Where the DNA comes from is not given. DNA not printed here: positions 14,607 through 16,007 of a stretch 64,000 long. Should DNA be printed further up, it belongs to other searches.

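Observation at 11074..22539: Sugar island combining heptose-biosynthesis-type enzymes with an importer and catabolic regulators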

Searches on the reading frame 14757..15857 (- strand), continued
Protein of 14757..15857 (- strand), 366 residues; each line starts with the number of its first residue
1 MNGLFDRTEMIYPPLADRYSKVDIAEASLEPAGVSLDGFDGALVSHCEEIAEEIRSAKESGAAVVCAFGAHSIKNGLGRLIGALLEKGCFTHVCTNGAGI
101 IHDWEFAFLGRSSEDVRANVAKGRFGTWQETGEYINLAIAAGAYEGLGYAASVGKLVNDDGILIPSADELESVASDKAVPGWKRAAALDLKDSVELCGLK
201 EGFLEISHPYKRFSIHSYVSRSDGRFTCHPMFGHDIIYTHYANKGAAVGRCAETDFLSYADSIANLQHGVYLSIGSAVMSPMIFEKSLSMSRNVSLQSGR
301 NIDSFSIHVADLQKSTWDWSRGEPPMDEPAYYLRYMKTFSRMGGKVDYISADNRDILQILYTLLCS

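Call 32: fold_search(model_id=the predicted structure, library=pdb)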
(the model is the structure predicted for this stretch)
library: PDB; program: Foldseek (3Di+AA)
matches with E <= 10: 693; with E <= 0.001: 63
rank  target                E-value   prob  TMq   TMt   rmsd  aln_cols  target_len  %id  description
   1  7cmc_C                1.9e-06  1.00  0.43  0.51  10.2       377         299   11  CRYSTAL STRUCTURE OF DEOXYHYPUSINE SYNTHASE FROM PYROCOCCUS HORIKOSHII (released 2020-09-02)
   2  7cmc_A                3.2e-06  1.00  0.44  0.50  10.8       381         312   12  CRYSTAL STRUCTURE OF DEOXYHYPUSINE SYNTHASE FROM PYROCOCCUS HORIKOSHII (released 2020-09-02)
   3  8put_A                3.6e-06  1.00  0.38  0.44  12.9       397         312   13  IF5A in complex with Deoxyhypusine synthase (released 2024-07-03)
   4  3c2q_A                4.4e-06  1.00  0.40  0.43  10.5       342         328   12  Crystal structure of conserved putative LOR/SDH protein from Methanococcus maripaludis S2 (released 2008-02-05)
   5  7cmc_B                5.4e-06  1.00  0.42  0.49  10.6       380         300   12  CRYSTAL STRUCTURE OF DEOXYHYPUSINE SYNTHASE FROM PYROCOCCUS HORIKOSHII (released 2020-09-02)
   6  7cmc_D                7.4e-06  1.00  0.42  0.50  10.6       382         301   11  CRYSTAL STRUCTURE OF DEOXYHYPUSINE SYNTHASE FROM PYROCOCCUS HORIKOSHII (released 2020-09-02)
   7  3c2q_B                7.8e-06  1.00  0.40  0.43  15.9       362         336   12  Crystal structure of conserved putative LOR/SDH protein from Methanococcus maripaludis S2 (released 2008-02-05)
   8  6lrg_A                9.2e-06  1.00  0.40  0.23   8.8       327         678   13  Crystal Structure of the Ternary Complex of AgrE with Ornithine and NAD+ (released 2020-04-01)
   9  6lrh_A                3.5e-05  1.00  0.40  0.23  11.3       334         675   12  Crystal Structure of the Binary Complex of AgrE C264A mutant with L-arginine (released 2020-04-01)
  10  6juy_D                3.9e-05  1.00  0.39  0.24   8.2       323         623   12  Crystal Structure of ArgZ, apo structure, an Arginine Dihydrolase from the Ornithine-Ammonia Cycle in Cyanobacteria (released 2020-01-15)
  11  6w3z_C                4.6e-05  1.00  0.42  0.44  15.0       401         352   12  Crystal Structure of Brugia malayi Deoxyhypusine synthase (DHPS) (released 2020-11-04)
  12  6juy_C                5.9e-05  1.00  0.41  0.24   9.4       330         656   11  Crystal Structure of ArgZ, apo structure, an Arginine Dihydrolase from the Ornithine-Ammonia Cycle in Cyanobacteria (released 2020-01-15)
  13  6w3z_A                6.3e-05  1.00  0.42  0.44  15.0       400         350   13  Crystal Structure of Brugia malayi Deoxyhypusine synthase (DHPS) (released 2020-11-04)
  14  6lrf_A                7.3e-05  1.00  0.40  0.24   8.6       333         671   13  Crystal structure of unliganded AgrE (released 2020-04-01)
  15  6w3z_D                7.3e-05  1.00  0.42  0.44  15.0       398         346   13  Crystal Structure of Brugia malayi Deoxyhypusine synthase (DHPS) (released 2020-11-04)
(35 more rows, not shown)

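Call 35: search_protein_families(library=pfam, proteins=[L021:3076-5952:-, L023:2863-3462:-, L026:11274-12299:+, L026:12834-15200:+, L013:4093-6774:+, L032:9002-10231:+, L045:11129-13480:-, L048:2100-4391:+, L025:6521-8005:+], max_evalue=0.00001)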
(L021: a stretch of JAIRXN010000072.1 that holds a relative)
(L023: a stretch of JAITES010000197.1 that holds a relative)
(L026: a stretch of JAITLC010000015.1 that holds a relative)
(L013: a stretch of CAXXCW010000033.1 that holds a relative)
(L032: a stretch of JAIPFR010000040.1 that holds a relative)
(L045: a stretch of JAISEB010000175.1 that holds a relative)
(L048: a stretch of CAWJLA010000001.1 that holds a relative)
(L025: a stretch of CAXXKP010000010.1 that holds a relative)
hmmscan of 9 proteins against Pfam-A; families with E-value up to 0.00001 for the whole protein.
L021:3076-5952:- (958 aa): 1 family
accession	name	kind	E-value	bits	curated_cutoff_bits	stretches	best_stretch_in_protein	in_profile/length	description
PF12705.13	PDDEXK_1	-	1.5e-28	100.8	22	1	671-950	1-247/247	PD-(D/E)XK nuclease superfamily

L023:2863-3462:- (199 aa): 1 family
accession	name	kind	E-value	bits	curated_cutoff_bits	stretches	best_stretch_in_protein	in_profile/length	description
PF03352.18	Adenine_glyco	-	1.4e-80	269.8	25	1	18-193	1-176/177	Methyladenine glycosylase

L026:11274-12299:+ (341 aa): 0 families

L026:12834-15200:+ (788 aa): 1 family
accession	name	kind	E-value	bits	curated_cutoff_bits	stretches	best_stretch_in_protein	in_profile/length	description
PF01136.24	Peptidase_U32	-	3e-75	253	22.4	1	96-293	3-212/233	Peptidase family U32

L013:4093-6774:+ (893 aa): 4 families
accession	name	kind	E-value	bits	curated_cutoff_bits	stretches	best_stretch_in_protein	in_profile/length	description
PF00563.25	EAL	-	1.4e-68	231.2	31.3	1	646-880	4-235/236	EAL domain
PF21623.3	HK_sensor_dom_bact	-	2.4e-17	63.4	27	1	60-282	18-237/253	Bacterial histidine kinase, sensor domain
PF00989.32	PAS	-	2.3e-07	31.3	22.6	1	368-409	10-51/113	PAS fold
PF13188.13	PAS_8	-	6.8e-06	26.2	21.8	0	368-415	10-54/65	PAS domain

L032:9002-10231:+ (409 aa): 1 family
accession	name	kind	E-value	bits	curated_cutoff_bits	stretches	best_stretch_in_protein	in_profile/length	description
PF01208.23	URO-D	-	2.8e-16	59.9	23.9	1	212-407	160-343/346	Uroporphyrinogen decarboxylase (URO-D)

L045:11129-13480:- (783 aa): 2 families
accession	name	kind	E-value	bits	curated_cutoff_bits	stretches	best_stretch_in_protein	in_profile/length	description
PF22666.2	Glyco_hydro_2_N2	-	4.2e-30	105.4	27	1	45-200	9-167/167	Glycosyl hydrolase 2 galactose-binding domain-like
PF00703.27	Glyco_hydro_2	-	2.6e-12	47.9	23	1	233-317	20-109/109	Glycosyl hydrolases family 2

L048:2100-4391:+ (763 aa): 2 families
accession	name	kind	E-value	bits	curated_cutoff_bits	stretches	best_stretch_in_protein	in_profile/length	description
PF07971.18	Glyco_hydro_92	-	2.9e-163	544.6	24.6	1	286-751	1-464/464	Glycosyl hydrolase family 92 catalytic domain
PF17678.7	Glyco_hydro_92N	-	5.4e-61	206.9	34.5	1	33-280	1-236/236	Glycosyl hydrolase family 92 N-terminal domain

L025:6521-8005:+ (494 aa): 3 families
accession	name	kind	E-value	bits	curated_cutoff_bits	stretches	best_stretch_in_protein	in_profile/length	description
PF00884.28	Sulfatase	-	1e-42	146.9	25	1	10-358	1-298/301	Sulfatase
PF16347.10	SGSH_C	-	3.8e-22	79.5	29.3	2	310-381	1-73/154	N-sulphoglucosamine sulphohydrolase, C-terminal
PF01663.27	Phosphodiest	-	7.2e-07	29.5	23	0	270-306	184-220/342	Type I phosphodiesterase / nucleotide pyrophosphatase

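Call 41: search_protein_families(library=ncbifam, proteins=[L043:2108-3205:+, L043:3208-4086:+, L043:4092-5111:+, L043:5136-6332:+, L043:6360-6941:+, L043:6925-7422:+, L043:7389-8831:+, L043:8836-10005:+, L043:11364-12116:+, L043:13142-14368:+], max_evalue=1e-10)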
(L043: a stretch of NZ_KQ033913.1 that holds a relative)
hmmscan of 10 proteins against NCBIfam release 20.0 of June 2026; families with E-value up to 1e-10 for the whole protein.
L043:2108-3205:+ (365 aa): 5 families
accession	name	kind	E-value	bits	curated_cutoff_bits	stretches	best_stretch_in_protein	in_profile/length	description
TIGR00031.1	UDP-GALP_mutase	equivalog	4.4e-123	411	303.75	1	4-360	1-370/378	UDP-galactopyranose mutase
NF005548.0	PRK07208.1-4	equivalog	3.4e-15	55.6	389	1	6-168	5-168/488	hypothetical protein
NF005545.0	PRK07208.1-1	equivalog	1e-14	53.8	451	1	3-168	6-172/504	hypothetical protein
NF005546.0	PRK07208.1-2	equivalog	4e-11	42.2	418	0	100-168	135-201/527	hypothetical protein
NF005547.0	PRK07208.1-3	equivalog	9.4e-11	41.1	380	0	3-166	3-171/465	hypothetical protein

L043:3208-4086:+ (292 aa): 0 families

L043:4092-5111:+ (339 aa): 5 families
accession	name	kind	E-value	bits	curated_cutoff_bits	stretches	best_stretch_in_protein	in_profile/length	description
NF007482.0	PRK10073.1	equivalog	2.1e-22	79.5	423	1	8-278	7-277/334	glycosyltransferase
NF047683.1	TeichurnBiosyTuaG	equivalog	7.9e-20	71.6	400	1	2-135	1-131/252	teichuronic acid biosynthesis protein TuaG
NF050050.1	ProtGlycPglI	equivalog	2e-12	47.1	500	1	12-118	7-111/306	GalNAc(5)-diNAcBac-PP-undecaprenol beta-1,3-glucosyltransferase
NF053739.1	GlytfEpsEBac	equivalog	4.8e-12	45.4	450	1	9-103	3-95/265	glycosyltransferase EpsE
NF007453.0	PRK10018.1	equivalog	8.8e-11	42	382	0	9-115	8-111/280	colanic acid biosynthesis glycosyltransferase WcaA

L043:5136-6332:+ (398 aa): 0 families

L043:6360-6941:+ (193 aa): 5 families
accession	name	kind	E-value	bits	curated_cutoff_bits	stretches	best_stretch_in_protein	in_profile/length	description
TIGR00441.1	gmhA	equivalog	3.9e-62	208.9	209.45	1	34-186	2-154/154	D-sedoheptulose 7-phosphate isomerase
NF010546.0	PRK13936.1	equivalog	2.3e-61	207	276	1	26-190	26-193/197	phosphoheptose isomerase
NF001628.0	PRK00414.1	equivalog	3.4e-47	160.6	265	1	9-189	10-190/192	D-sedoheptulose 7-phosphate isomerase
NF008138.0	PRK10886.1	equivalog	2e-42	145.1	352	1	31-188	29-189/196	DnaA initiator-associating protein DiaA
NF010547.0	PRK13938.1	equivalog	7.8e-42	143.2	320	1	42-188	44-190/196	D-sedoheptulose 7-phosphate isomerase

L043:6925-7422:+ (165 aa): 10 families
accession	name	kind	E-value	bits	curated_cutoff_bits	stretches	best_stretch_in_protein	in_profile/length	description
NF006506.0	PRK08942.1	equivalog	6.4e-48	162.7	178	1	5-150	3-150/182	D-glycero-beta-D-manno-heptose 1,7-bisphosphate 7-phosphatase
TIGR00213.1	GmhB_yaeD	subfamily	1.7e-43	148.3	149.6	1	6-152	2-154/176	D-glycero-beta-D-manno-heptose 1,7-bisphosphate 7-phosphatase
NF050049.1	HBPPhtaseGmhB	domain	6.9e-42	143.2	250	1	3-151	1-147/171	D-glycero-alpha-D-manno-heptose-1,7-bisphosphate 7-phosphatase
TIGR01656.1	Histidinol-ppas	subfamily_domain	1.6e-41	141.6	84.15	1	6-148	1-147/149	histidinol-phosphate phosphatase domain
TIGR01662.1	HAD-SF-IIIA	subfamily_domain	2.5e-36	124.8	44.6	1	6-148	1-139/141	HAD-IIIA family hydrolase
NF003937.0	PRK05446.1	equivalog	1.9e-34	119.2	443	1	4-157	2-156/355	bifunctional histidinol-phosphatase/imidazoleglycerol-phosphate dehydratase HisB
TIGR01261.1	hisB_Nterm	equivalog_domain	1.1e-32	112.8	140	1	6-150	2-149/161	histidinol-phosphatase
NF005264.0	PRK06769.1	equivalog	5e-24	85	217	1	5-149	4-138/175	HAD-IIIA family hydrolase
TIGR01664.1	DNA-3'-Pase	equivalog_domain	3.9e-12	46.4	107.65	1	32-132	44-138/167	DNA 3'-phosphatase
NF009695.0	PRK13222.1-2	equivalog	4.3e-11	42.7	225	0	30-148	94-194/226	phosphoglycolate phosphatase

L043:7389-8831:+ (480 aa): 10 families
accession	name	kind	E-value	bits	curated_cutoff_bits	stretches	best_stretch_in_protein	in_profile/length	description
NF008454.0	PRK11316.1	equivalog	1.7e-146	488.5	521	1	19-478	11-474/475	bifunctional D-glycero-beta-D-manno-heptose-7-phosphate kinase/D-glycero-beta-D-manno-heptose 1-phosphate adenylyltransferase HldE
TIGR02198.1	rfaE_dom_I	equivalog_domain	9.9e-103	343.6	345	1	18-321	7-313/315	D-glycero-beta-D-manno-heptose-7-phosphate kinase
TIGR02199.1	rfaE_dom_II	equivalog_domain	1.4e-56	190.3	181.5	1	342-476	5-143/144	D-glycero-beta-D-manno-heptose 1-phosphate adenylyltransferase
TIGR03168.1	1-PFK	subfamily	1.8e-22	79.6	216.4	1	50-311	26-288/305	hexose kinase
TIGR02152.1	D_ribokin_bact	equivalog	2.8e-20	72.8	299.65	1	48-312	24-288/298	ribokinase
TIGR03828.1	pfkB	equivalog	1.3e-19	70.4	292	1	52-310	28-287/305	1-phosphofructokinase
TIGR00125.1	cyt_tran_rel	domain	5.6e-17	61.7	27.7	1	350-415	1-63/65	adenylyltransferase/cytidyltransferase family protein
TIGR01518.1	g3p_cytidyltrns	equivalog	1.4e-13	51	165.4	1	351-469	1-119/125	glycerol-3-phosphate cytidylyltransferase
TIGR04382.1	myo_inos_iolC_N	equivalog_domain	6.1e-13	48.7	300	1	45-313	20-298/309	5-dehydro-2-deoxygluconokinase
NF006957.1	PRK09434.1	equivalog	2.1e-12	47.2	450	0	219-297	195-273/302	fructokinase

L043:8836-10005:+ (389 aa): 2 families
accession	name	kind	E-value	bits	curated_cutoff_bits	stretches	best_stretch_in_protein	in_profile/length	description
TIGR02193.1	heptsyl_trn_I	equivalog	4.7e-14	52.3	185.3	1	43-332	2-293/320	lipopolysaccharide heptosyltransferase I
TIGR02195.1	heptsyl_trn_II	equivalog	6.7e-11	41.9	134.6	0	229-385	188-338/339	lipopolysaccharide heptosyltransferase II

L043:11364-12116:+ (250 aa): 0 families

L043:13142-14368:+ (408 aa): 2 families
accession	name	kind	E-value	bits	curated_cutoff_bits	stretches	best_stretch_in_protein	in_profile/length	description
NF007640.0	PRK10307.1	subfamily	7.6e-31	107.4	276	1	1-405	1-407/411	WcaI family glycosyltransferase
TIGR04007.1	wcaI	equivalog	1e-14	54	800.45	1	1-361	1-369/407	colanic acid biosynthesis glycosyltransferase WcaI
